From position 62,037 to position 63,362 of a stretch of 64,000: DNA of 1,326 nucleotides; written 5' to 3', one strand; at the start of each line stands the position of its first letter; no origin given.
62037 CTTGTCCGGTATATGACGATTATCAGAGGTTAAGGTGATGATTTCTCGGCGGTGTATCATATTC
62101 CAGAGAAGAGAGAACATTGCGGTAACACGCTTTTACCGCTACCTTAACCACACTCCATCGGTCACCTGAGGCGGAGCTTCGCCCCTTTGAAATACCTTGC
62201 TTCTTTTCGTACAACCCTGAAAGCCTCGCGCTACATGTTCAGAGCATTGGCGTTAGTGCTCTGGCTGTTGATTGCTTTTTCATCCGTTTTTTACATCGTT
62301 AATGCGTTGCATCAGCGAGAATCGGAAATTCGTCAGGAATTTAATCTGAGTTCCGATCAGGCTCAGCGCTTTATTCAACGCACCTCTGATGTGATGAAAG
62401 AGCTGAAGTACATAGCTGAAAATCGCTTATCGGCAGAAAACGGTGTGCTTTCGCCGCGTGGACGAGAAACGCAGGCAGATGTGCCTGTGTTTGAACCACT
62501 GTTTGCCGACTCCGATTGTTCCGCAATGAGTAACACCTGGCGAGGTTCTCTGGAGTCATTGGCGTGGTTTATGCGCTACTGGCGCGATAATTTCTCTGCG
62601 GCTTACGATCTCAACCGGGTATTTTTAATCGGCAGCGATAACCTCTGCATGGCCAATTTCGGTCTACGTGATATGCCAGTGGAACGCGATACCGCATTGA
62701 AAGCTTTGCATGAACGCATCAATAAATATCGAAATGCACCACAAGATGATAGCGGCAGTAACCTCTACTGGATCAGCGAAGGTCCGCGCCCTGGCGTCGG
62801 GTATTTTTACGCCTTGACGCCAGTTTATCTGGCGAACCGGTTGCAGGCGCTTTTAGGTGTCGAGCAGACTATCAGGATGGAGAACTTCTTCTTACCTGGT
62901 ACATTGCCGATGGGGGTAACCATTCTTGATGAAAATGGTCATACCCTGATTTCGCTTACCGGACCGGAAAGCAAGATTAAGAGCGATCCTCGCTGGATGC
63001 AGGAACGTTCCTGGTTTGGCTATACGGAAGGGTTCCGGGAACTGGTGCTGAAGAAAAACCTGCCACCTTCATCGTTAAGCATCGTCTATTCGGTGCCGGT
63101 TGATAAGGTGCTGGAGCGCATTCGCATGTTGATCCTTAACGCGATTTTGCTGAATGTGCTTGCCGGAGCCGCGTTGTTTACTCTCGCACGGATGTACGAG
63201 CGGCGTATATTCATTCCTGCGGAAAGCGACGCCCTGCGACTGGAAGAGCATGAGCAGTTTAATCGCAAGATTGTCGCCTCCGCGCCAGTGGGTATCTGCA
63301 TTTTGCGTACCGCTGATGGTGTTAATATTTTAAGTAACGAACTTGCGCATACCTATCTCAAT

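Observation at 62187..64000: rcsC runs off the window and appears to start at a non-ATG codon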

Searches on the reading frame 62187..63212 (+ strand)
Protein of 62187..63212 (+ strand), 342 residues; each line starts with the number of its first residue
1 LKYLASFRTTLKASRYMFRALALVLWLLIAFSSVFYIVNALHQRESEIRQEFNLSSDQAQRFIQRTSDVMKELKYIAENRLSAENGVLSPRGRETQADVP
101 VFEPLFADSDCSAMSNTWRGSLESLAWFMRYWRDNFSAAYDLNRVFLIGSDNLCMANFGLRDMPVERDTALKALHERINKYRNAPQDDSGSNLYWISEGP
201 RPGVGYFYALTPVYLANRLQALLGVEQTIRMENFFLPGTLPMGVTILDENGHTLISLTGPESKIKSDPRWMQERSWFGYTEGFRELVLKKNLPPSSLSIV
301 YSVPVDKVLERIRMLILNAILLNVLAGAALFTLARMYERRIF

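Call 14: find_related_loci(query=window:62187-63212:+, collection=genome_contigs, flank=1500)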
Query seq(342 aa) (342 aa) in genome_contigs; peptide patterns used: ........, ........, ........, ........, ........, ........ (x = any residue, [..] = any of these).
171 stretches matched a pattern; 150 encode a relative of the query (tblastn E <= 1e-3); the best 80 are kept; 80 distinct loci.
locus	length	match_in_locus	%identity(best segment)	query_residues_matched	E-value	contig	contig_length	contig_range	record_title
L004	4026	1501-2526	99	1-342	0e+0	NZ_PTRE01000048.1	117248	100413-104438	Escherichia sp. MOD1-EC7003 MOD1-EC7003_48_length_117248_cov_116, whole genome shotgun sequence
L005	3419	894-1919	98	1-342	0e+0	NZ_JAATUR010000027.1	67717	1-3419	Escherichia coli strain SCPM-O-B-8794 27length=67717, whole genome shotgun sequence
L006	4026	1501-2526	96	1-342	0e+0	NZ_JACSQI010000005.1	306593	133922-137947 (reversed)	Escherichia whittamii strain Sa2BVA5 NODE_5_length_306593_cov_8.374623, whole genome shotgun sequence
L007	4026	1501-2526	97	1-342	0e+0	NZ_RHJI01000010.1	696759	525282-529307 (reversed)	Escherichia sp. E1V33 1V33_10_consensus, whole genome shotgun sequence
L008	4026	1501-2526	87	1-342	0e+0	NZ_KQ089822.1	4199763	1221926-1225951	Citrobacter sp. MGH106 aetzL-supercont1.1, whole genome shotgun sequence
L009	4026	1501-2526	85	1-342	0e+0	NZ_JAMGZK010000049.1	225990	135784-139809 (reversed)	Silvania hatchlandensis strain H19S6 NODE_7_length_225990_cov_54.937325, whole genome shotgun sequence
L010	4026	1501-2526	86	1-342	0e+0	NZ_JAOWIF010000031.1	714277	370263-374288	Citrobacter sp. Cu233 222, whole genome shotgun sequence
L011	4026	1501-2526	88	1-342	0e+0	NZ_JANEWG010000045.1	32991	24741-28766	Citrobacter sp. Awk 4 510132-22-45, whole genome shotgun sequence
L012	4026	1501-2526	88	1-342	0e+0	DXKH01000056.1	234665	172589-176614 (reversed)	MAG TPA_asm: Citrobacter sp. isolate HRGM_Genome_0066 HRGM_Genome_0066_56, whole genome shotgun sequence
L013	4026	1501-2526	86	1-342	0e+0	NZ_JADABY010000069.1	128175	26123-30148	Citrobacter sp. Res13-Sevr-PEB04-36 seq_tig69, whole genome shotgun sequence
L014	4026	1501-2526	85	1-342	0e+0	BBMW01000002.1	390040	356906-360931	Citrobacter werkmanii NBRC 105721 DNA, contig: CIWKM02, whole genome shotgun sequence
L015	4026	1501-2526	85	1-342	0e+0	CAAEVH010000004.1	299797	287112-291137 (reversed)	MAG TPA_asm: uncultured Raoultella sp., isolate HGM20637, WGS project CAAEVH010000000 data, contig: ERS608581_38_k95_982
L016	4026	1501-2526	86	1-342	0e+0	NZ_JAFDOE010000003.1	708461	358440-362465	Citrobacter sp. FP75 contig3, whole genome shotgun sequence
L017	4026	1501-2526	88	1-342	0e+0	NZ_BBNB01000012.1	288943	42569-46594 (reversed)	Citrobacter sedlakii NBRC 105722, whole genome shotgun sequence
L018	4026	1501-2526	87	1-342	0e+0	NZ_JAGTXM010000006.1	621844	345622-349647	Citrobacter amalonaticus strain ku-bf3 scaffold_5, whole genome shotgun sequence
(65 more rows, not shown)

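Call 19: find_homologous_proteins(query=window:62187-63212:+, max_evalue=0.00001)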
Query seq(342 aa) (342 aa): 67 proteins with E <= 0.00001 among 8000 candidates.
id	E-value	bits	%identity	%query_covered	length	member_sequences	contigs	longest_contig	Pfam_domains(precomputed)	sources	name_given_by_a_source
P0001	7.8e-221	750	99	98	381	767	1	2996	-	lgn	-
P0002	5.3e-205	698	89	100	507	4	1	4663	-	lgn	-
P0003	5.8e-198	675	86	100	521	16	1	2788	PF00512.32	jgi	jgi:two-component system capsular synthesis sensor histidine kinase RcsC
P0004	6.2e-196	668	87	100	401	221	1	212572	-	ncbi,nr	ncbi:two-component system sensor histidine kinase/response regulator, partial [Salmonella enterica s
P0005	9.3e-195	664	86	100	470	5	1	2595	-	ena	-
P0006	5.2e-192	655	83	100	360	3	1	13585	-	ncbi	-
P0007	4.7e-180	616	79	100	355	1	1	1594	-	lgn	-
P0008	1.5e-179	614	96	82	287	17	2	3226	-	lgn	-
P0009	1.4e-175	601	77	100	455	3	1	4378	-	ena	-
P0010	6.7e-173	592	76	100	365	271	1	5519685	-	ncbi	-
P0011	2.7e-172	590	76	100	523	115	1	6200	PF00512.32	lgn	-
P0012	3.8e-172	590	75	100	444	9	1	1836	-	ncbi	ncbi:MAG: two-component system sensor histidine kinase RcsC, partial [Kluyvera sp.]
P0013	3.7e-171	586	75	99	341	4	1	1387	-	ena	-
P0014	4.9e-170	583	74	100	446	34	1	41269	-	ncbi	ncbi:two-component system sensor histidine kinase RcsC, partial [Klebsiella michiganensis]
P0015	6.2e-170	582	76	100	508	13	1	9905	PF00512.32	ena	-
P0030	2.1e-113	397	53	100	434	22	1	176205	-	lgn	-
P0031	2.4e-112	393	50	100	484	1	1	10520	-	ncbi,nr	ncbi:MAG TPA: two-component system sensor histidine kinase/response regulator, partial [Erwinia sp.]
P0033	6.8e-110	385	52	99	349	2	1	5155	-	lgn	-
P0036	7.3e-105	369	49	100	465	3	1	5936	-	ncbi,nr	ncbi:MAG TPA: two-component system sensor histidine kinase/response regulator, partial [Pantoea sp.]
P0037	3.2e-104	366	51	93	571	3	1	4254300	PF00512.32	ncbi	-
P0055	4.4e-50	189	43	62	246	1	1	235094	-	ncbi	ncbi:Sensor histidine kinase RcsC [Sodalis praecaptivus]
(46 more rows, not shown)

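Call 21: find_encoding_contigs(protein=P0030, flank=600, max_places=2)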
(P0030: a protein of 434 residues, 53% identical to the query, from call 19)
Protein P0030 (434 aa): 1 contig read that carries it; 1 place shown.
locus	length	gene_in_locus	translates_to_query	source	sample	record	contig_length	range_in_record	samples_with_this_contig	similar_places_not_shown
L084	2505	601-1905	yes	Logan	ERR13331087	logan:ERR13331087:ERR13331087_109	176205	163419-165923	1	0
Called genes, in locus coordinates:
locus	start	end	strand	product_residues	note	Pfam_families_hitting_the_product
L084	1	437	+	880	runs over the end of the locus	PF00521:DNA_topoisoIV, PF03989:DNA_gyraseA_C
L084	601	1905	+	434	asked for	-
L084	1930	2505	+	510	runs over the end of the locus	PF00512:HisKA, PF02518:HATPase_c, PF09456:RcsC, PF00072:Response_reg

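Call 22: find_encoding_contigs(protein=P0031, flank=600, max_places=1)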
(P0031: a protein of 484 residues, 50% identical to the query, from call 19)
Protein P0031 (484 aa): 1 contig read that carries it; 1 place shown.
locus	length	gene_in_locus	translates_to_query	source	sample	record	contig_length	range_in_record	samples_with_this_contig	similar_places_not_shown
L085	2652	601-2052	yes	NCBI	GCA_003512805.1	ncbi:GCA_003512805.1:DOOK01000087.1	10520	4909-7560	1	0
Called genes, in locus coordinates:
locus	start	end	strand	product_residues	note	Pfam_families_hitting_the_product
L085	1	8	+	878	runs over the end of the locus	PF00521:DNA_topoisoIV, PF03989:DNA_gyraseA_C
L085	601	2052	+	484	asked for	-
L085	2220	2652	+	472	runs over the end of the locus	PF00512:HisKA, PF02518:HATPase_c, PF09456:RcsC, PF00072:Response_reg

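Call 23: find_encoding_contigs(protein=P0033, flank=600, max_places=1)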
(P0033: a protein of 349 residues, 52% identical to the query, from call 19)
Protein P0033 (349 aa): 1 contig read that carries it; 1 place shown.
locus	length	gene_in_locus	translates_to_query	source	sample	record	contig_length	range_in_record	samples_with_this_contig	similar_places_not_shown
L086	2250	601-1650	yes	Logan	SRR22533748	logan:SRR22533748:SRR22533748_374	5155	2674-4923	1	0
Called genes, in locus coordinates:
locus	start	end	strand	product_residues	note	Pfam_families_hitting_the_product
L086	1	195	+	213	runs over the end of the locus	PF03989:DNA_gyraseA_C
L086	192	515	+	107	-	PF03989:DNA_gyraseA_C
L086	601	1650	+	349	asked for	-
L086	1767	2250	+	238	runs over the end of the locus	?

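Call 24: find_encoding_contigs(protein=P0055, flank=600, max_places=1)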
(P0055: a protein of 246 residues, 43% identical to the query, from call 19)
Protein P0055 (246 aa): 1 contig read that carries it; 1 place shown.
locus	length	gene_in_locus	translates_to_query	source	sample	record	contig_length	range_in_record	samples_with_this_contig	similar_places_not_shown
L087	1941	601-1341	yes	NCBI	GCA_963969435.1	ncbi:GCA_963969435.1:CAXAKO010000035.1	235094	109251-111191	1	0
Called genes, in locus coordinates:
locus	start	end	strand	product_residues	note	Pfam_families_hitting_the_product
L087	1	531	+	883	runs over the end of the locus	PF00521:DNA_topoisoIV, PF03989:DNA_gyraseA_C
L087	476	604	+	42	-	-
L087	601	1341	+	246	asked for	-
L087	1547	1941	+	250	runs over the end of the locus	PF00512:HisKA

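Call 25: find_encoding_contigs(protein=P0037, flank=600, max_places=1)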
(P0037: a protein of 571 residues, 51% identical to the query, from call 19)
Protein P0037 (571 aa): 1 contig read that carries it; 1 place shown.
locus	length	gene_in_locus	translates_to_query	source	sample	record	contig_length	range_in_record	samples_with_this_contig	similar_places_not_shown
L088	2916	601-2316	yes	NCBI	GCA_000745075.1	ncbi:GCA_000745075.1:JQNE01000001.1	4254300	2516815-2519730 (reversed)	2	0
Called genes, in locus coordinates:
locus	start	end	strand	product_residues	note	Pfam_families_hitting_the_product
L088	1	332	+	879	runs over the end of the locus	PF00521:DNA_topoisoIV, PF03989:DNA_gyraseA_C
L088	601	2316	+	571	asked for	PF00512:HisKA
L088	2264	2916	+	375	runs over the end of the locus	PF02518:HATPase_c, PF09456:RcsC, PF00072:Response_reg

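Call 26: find_encoding_contigs(protein=P0036, flank=600, max_places=1)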
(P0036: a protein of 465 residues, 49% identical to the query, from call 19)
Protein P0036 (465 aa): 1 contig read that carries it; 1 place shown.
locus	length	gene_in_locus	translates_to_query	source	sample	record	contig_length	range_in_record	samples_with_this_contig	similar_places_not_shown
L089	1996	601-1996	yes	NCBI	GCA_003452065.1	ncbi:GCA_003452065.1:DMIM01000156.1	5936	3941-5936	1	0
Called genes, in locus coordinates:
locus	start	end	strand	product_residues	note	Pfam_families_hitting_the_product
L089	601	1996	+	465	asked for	?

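Call 50: search_solved_structures(query=window:62187-63212:+, show_alignments=1)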
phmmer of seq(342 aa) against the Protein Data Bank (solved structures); distinct sequences matched with E-value up to 0.001: 0.
